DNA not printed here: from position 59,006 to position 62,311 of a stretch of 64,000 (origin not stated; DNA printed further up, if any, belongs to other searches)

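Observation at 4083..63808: Dense gene decay: six in-frame stops and about ten frameshifts, mostly in homopolymers, spread over the window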

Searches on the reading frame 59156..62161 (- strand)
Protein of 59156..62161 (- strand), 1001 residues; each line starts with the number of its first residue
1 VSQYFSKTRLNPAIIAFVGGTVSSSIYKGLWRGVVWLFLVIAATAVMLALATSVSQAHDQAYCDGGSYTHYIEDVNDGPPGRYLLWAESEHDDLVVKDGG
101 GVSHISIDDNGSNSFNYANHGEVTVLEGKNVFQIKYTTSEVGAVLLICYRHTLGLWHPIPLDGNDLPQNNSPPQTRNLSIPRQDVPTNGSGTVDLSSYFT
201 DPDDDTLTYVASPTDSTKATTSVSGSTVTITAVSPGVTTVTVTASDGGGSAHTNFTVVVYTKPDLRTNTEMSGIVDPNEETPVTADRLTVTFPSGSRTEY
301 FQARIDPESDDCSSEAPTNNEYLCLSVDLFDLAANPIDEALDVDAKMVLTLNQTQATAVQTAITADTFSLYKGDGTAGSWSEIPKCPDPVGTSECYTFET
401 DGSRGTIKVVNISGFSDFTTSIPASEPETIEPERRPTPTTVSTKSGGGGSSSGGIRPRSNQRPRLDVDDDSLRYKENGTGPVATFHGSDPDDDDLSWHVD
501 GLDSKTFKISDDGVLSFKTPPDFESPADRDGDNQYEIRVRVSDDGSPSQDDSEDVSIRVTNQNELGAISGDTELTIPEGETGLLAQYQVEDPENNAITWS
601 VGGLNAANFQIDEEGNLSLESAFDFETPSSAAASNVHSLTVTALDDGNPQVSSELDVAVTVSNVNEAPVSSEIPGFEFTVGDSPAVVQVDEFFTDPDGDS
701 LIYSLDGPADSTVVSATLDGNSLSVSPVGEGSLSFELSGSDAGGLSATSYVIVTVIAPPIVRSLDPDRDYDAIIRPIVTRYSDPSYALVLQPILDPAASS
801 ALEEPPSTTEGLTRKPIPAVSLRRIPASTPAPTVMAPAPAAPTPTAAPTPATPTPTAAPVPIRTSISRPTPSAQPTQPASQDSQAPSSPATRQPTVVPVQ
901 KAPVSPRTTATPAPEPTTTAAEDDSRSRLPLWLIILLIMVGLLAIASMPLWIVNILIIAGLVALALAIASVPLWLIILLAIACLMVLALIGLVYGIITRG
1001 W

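Call 7: search_protein_families(library=pfam, proteins=[window:59156-62161:-])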
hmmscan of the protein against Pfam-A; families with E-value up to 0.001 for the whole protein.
window:59156-62161:- (1001 aa): 3 families
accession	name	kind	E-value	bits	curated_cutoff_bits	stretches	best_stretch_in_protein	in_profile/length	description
PF00028.23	Cadherin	-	1.6e-10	41.7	28.8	1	575-661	4-92/93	Cadherin domain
PF17963.7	Big_9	-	2.3e-07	32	23.6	0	665-754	1-89/89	Bacterial Ig domain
PF02368.24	Big_2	-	0.00021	21.6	22.8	1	189-251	16-75/79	Bacterial Ig-like domain (group 2)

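Call 37: find_encoding_contigs(protein=window:59156-62161:-, flank=10000, max_places=6)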
Protein window:59156-62161:- (1001 aa): no gene with exactly this product is on record in the collection.
